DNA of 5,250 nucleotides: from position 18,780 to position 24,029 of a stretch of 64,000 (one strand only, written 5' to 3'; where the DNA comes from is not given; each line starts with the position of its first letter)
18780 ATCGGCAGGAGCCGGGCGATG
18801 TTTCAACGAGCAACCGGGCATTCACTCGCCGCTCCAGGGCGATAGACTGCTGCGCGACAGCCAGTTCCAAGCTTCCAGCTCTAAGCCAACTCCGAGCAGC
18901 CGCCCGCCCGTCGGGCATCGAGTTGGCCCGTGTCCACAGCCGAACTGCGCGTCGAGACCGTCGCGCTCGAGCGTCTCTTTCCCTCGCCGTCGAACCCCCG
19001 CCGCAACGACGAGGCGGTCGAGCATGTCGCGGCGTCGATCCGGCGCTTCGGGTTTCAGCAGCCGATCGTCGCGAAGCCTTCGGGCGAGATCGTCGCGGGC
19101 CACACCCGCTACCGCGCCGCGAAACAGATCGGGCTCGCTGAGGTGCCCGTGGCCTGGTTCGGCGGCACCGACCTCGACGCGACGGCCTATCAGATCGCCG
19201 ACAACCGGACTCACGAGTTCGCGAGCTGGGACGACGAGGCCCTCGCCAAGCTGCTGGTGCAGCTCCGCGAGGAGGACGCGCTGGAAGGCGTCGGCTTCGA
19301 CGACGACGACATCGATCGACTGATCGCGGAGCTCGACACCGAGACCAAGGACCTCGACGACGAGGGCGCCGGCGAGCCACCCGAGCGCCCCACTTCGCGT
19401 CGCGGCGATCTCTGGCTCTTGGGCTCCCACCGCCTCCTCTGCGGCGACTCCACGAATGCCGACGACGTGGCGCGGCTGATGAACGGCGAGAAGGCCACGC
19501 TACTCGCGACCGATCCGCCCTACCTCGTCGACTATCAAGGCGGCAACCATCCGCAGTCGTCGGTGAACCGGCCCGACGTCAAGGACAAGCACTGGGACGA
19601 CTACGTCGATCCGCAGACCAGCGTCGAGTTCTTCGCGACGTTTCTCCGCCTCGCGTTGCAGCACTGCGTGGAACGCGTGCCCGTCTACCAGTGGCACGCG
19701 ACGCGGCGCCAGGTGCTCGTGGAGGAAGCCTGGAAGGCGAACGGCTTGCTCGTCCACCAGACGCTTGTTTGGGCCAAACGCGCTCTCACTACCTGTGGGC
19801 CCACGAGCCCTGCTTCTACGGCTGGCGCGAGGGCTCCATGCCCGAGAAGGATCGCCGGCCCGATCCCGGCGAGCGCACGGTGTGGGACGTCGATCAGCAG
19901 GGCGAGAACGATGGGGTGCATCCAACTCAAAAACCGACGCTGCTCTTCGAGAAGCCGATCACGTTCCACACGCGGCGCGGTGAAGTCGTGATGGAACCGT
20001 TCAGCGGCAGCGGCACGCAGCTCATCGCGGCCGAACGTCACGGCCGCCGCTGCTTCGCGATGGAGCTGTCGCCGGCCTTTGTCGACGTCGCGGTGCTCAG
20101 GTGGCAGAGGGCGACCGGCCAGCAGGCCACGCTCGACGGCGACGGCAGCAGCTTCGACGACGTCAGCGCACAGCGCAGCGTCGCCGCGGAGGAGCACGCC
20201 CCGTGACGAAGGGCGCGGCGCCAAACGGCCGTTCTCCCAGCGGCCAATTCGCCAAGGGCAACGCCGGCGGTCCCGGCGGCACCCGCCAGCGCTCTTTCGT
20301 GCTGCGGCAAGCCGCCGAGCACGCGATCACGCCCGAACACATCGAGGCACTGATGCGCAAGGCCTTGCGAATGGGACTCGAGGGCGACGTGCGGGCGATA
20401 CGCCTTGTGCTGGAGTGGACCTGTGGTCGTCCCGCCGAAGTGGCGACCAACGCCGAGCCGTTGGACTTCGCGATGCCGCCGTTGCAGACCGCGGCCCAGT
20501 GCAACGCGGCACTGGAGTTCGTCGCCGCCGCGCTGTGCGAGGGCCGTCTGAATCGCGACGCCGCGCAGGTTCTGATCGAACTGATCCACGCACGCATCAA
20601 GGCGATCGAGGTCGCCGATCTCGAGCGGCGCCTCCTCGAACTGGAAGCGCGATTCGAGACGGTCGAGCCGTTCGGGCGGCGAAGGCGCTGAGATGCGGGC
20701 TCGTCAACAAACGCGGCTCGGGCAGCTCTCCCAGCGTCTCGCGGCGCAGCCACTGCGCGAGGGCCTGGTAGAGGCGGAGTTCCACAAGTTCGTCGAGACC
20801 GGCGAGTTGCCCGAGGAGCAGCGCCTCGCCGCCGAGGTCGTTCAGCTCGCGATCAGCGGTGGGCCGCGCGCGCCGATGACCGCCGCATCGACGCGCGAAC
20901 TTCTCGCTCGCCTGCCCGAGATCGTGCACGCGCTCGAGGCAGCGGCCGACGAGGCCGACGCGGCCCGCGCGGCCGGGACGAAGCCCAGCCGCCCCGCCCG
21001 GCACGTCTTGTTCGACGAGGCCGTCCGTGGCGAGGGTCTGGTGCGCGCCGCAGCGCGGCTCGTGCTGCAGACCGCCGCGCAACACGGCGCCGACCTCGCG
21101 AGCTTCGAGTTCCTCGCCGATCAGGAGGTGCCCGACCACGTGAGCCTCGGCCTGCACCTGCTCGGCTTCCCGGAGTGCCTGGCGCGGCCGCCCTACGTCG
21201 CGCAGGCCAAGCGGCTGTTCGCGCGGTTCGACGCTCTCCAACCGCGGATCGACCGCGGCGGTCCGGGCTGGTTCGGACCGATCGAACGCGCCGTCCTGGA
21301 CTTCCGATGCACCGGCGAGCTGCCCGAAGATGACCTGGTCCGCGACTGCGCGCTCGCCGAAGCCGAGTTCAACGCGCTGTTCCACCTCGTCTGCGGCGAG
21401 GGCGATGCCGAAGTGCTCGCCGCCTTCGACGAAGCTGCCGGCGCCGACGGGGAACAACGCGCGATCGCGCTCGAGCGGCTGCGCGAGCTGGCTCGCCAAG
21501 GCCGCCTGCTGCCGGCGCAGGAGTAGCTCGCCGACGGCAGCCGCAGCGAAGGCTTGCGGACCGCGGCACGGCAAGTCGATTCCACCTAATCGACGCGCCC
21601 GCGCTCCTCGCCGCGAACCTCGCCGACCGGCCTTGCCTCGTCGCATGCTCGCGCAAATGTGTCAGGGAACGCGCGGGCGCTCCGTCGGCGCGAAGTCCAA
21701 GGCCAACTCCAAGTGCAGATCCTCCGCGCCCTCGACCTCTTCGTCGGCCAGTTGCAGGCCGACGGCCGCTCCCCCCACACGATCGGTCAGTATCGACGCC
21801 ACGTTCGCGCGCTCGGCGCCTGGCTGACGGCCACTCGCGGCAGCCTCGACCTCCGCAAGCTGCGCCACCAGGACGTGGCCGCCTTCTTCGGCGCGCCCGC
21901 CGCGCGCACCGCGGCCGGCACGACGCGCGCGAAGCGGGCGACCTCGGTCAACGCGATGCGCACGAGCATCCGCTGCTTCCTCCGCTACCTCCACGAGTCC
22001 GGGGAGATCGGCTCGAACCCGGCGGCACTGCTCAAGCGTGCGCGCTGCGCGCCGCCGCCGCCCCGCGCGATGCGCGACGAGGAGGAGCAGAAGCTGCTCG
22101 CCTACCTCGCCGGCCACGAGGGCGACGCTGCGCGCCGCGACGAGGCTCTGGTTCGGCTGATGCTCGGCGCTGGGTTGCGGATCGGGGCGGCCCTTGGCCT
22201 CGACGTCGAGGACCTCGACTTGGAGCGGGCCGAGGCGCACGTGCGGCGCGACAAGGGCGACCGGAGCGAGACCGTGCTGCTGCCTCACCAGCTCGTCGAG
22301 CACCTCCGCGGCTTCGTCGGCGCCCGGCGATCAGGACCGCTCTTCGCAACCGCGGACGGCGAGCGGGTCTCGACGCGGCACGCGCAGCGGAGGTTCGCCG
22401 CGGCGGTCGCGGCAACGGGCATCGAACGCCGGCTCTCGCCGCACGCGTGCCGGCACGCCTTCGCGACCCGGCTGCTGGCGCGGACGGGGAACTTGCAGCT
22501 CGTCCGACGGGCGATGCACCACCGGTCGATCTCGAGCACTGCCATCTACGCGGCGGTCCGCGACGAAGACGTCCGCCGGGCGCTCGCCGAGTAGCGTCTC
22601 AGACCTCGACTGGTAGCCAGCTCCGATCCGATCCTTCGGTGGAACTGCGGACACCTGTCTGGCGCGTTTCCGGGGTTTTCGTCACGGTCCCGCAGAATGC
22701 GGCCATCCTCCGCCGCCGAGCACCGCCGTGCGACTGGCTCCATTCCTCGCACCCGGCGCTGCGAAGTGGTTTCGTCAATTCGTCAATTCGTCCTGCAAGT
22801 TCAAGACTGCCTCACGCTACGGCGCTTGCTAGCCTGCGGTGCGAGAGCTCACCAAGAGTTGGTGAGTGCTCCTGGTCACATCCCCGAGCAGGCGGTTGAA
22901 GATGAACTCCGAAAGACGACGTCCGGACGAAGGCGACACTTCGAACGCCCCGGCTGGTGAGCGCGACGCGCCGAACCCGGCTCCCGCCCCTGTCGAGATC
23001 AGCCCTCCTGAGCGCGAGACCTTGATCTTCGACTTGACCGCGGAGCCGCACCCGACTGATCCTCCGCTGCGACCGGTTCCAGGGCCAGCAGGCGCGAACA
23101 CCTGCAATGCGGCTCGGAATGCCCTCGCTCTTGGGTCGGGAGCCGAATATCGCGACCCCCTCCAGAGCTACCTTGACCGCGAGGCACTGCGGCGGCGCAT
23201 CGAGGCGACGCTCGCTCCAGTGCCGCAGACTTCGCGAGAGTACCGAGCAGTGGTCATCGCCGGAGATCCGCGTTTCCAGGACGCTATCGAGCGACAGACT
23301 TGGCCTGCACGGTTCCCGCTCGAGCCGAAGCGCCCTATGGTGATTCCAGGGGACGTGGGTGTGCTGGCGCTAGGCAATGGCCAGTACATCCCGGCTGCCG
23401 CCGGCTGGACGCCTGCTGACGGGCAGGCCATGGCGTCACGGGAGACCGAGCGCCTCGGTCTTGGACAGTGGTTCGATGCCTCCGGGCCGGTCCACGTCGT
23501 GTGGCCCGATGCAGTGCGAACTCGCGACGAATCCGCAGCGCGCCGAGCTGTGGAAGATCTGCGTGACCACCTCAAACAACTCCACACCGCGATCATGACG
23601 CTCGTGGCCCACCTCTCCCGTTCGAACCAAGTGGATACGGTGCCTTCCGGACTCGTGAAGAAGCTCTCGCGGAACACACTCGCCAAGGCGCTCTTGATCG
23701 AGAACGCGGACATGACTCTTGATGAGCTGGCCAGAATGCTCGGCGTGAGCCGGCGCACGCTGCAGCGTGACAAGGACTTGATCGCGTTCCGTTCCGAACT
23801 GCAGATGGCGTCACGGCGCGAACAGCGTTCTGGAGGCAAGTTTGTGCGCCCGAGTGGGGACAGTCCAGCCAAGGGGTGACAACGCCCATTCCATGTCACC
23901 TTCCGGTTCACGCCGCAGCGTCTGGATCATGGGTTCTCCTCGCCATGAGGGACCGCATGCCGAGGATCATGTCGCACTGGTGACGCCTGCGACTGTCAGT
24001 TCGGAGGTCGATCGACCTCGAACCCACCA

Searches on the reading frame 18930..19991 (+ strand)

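Call 7: search_protein_families(library=pfam, proteins=[window:18930-19991:+], max_evalue=0.01)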
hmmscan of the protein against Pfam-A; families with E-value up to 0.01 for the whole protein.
window:18930-19991:+ (353 aa): 1 family
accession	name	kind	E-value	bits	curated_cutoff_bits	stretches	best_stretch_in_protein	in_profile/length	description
PF02195.25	ParB_N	-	5.7e-12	46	26.3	1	8-75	3-76/95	ParB N-terminal domain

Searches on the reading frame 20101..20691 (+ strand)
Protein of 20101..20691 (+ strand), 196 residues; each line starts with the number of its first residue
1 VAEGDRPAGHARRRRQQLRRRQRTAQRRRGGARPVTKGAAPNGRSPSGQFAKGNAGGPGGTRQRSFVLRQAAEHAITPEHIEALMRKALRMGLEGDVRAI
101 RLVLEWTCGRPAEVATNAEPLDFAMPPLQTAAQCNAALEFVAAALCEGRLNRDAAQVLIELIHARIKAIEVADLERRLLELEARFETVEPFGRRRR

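Call 66: search_protein_families(library=pfam, proteins=[window:20101-20691:+], max_evalue=0.01)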
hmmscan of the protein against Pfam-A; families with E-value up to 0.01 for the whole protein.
window:20101-20691:+ (196 aa): 1 family
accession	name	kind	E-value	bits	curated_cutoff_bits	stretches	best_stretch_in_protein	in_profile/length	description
PF18932.5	DUF5681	-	4.1e-07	30.9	27.5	1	47-109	2-74/77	Family of unknown function (DUF5681)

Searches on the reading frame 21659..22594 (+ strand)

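Call 66: search_protein_families(library=pfam, proteins=[window:21659-22594:+], max_evalue=0.01)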
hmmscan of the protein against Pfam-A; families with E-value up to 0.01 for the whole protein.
window:21659-22594:+ (311 aa): 2 families
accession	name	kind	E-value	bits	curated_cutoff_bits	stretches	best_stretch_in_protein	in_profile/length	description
PF00589.27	Phage_integrase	-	6e-31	108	27.1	1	138-302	3-170/172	Phage integrase family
PF02899.23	Phage_int_SAM_1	-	2.6e-09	37.7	22.3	1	26-112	2-80/83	Phage integrase, N-terminal SAM-like domain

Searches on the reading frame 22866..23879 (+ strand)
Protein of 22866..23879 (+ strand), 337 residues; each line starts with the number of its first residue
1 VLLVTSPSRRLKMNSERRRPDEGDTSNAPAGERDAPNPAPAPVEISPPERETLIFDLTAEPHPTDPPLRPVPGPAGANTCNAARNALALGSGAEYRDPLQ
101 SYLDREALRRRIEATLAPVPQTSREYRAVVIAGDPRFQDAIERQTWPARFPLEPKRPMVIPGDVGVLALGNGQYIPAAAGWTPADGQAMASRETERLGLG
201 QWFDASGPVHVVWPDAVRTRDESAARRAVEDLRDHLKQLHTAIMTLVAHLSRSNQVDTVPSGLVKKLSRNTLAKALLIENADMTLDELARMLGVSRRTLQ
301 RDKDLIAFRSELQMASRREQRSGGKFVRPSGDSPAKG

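Call 66: search_protein_families(library=pfam, proteins=[window:22866-23879:+], max_evalue=0.01)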
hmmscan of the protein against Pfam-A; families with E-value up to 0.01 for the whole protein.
window:22866-23879:+ (337 aa): 9 families
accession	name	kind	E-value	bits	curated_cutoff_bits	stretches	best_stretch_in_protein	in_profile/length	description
PF08279.18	HTH_11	-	4.3e-05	23.8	25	1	274-302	7-35/55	HTH domain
PF20432.4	Xre-like-HTH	-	0.00018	22.2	25.8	1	277-301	18-42/63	Antitoxin Xre-like helix-turn-helix domain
PF12728.13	HTH_17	-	0.0012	19.5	27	1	283-301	2-20/51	Helix-turn-helix domain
PF13412.12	HTH_24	-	0.0027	17.7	21.9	1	276-301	11-36/48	Winged helix-turn-helix DNA-binding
PF01381.28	HTH_3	-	0.003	18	23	1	279-301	6-28/55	Helix-turn-helix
PF13404.12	HTH_AsnC-type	-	0.0032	17.7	27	1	276-301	11-36/42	AsnC-type helix-turn-helix domain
PF08280.17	HTH_Mga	-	0.0035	17.7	23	1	275-302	12-39/59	M protein trans-acting positive regulator (MGA) HTH domain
PF13551.12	HTH_29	-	0.0046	17.4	28.1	0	273-301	2-31/64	Winged helix-turn helix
PF13384.12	HTH_23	-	0.0048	17.1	24.6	0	277-301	13-36/50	Homeodomain-like domain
